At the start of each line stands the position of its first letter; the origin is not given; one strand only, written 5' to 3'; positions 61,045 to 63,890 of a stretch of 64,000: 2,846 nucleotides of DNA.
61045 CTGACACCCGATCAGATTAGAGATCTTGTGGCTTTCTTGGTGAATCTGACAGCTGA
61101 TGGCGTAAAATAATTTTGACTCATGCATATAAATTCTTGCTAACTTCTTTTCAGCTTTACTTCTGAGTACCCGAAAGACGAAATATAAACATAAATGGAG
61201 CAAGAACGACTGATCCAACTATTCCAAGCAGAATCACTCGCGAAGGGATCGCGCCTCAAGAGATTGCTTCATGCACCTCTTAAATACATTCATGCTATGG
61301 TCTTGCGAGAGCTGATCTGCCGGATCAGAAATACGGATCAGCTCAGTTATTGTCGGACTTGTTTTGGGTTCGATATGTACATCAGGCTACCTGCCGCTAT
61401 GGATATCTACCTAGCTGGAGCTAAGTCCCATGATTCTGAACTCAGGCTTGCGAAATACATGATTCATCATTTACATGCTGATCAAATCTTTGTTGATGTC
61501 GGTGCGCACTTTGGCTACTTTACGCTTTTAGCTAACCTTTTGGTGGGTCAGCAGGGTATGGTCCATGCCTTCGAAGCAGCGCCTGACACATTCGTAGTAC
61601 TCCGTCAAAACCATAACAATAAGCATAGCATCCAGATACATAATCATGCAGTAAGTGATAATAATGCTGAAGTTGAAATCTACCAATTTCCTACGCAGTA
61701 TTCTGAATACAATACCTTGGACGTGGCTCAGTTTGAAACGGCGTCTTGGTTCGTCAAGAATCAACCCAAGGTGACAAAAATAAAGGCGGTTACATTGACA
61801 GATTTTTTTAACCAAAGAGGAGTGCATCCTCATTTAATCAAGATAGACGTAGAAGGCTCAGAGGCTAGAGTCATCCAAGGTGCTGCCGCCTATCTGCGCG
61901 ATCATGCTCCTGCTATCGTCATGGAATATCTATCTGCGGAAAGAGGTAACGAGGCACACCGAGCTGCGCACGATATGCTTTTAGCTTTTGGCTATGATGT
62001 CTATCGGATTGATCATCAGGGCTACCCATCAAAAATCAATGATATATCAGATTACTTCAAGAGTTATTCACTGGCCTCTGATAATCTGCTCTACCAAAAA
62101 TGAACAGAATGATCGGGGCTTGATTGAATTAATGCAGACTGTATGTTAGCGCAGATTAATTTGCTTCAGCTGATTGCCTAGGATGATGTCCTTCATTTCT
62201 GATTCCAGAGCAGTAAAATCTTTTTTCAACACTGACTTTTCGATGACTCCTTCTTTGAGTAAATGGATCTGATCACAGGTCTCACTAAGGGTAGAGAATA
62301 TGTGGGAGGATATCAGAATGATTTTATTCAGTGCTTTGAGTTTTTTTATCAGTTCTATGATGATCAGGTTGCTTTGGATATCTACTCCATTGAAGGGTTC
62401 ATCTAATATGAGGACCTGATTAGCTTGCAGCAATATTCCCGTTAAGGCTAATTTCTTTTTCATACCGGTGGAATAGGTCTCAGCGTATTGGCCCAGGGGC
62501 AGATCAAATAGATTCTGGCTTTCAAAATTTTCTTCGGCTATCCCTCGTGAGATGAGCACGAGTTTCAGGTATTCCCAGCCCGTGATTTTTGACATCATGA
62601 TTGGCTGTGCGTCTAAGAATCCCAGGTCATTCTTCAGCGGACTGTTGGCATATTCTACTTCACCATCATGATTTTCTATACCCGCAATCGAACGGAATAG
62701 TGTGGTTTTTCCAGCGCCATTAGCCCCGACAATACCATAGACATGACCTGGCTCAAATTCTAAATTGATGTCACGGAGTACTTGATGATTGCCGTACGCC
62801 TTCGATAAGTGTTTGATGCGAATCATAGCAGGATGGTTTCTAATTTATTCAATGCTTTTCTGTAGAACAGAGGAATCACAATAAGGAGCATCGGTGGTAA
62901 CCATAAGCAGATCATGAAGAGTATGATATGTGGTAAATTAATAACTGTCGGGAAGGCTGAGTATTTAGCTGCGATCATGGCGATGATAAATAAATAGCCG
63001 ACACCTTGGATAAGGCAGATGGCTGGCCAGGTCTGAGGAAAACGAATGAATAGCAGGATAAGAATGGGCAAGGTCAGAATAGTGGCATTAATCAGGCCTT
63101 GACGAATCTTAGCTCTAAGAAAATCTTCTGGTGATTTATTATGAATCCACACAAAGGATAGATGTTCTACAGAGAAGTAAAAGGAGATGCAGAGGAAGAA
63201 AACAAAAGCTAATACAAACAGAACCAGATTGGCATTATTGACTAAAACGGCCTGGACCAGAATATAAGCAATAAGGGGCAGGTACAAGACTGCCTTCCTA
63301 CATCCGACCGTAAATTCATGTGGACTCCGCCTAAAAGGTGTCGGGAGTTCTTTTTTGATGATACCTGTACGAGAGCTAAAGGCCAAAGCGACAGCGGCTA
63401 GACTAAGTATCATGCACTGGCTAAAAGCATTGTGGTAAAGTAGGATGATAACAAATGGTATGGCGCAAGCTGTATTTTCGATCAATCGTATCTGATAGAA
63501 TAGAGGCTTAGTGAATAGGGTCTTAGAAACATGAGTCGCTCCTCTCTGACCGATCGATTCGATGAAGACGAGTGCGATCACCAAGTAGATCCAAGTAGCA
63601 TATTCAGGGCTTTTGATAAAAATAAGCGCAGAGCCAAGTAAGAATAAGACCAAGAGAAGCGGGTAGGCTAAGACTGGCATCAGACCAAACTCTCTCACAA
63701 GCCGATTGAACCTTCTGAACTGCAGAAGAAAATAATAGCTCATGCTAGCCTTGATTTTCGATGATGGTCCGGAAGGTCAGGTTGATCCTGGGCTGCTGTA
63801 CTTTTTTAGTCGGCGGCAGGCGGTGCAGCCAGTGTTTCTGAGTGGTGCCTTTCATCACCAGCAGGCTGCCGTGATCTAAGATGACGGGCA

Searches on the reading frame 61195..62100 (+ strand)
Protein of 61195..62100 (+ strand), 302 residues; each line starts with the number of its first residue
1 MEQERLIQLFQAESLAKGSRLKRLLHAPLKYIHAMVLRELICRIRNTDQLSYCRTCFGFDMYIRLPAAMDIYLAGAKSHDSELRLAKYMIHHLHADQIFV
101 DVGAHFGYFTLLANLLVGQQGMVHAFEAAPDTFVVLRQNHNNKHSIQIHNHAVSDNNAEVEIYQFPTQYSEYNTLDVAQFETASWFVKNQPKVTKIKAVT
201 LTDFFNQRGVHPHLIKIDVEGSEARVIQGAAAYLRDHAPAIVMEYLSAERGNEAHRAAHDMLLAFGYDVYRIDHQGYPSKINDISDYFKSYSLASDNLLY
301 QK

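Call 76: find_encoding_contigs(protein=window:61195-62100:+, flank=10000, max_places=3)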
Protein window:61195-62100:+ (302 aa): no gene with exactly this product is on record in the collection.

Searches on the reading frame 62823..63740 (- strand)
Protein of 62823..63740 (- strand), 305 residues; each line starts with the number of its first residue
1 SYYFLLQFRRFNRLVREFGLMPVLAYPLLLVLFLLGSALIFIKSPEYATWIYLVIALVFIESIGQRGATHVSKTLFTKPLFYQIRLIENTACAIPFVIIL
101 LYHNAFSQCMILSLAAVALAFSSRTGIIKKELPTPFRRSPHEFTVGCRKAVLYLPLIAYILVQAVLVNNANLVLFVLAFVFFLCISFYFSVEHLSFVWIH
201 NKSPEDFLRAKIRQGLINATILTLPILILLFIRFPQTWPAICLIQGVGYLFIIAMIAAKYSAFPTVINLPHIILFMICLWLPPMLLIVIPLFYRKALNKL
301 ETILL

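Call 37: find_encoding_contigs(protein=window:62823-63740:-, flank=10000, max_places=3)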
Protein window:62823-63740:- (305 aa): no gene with exactly this product is on record in the collection.
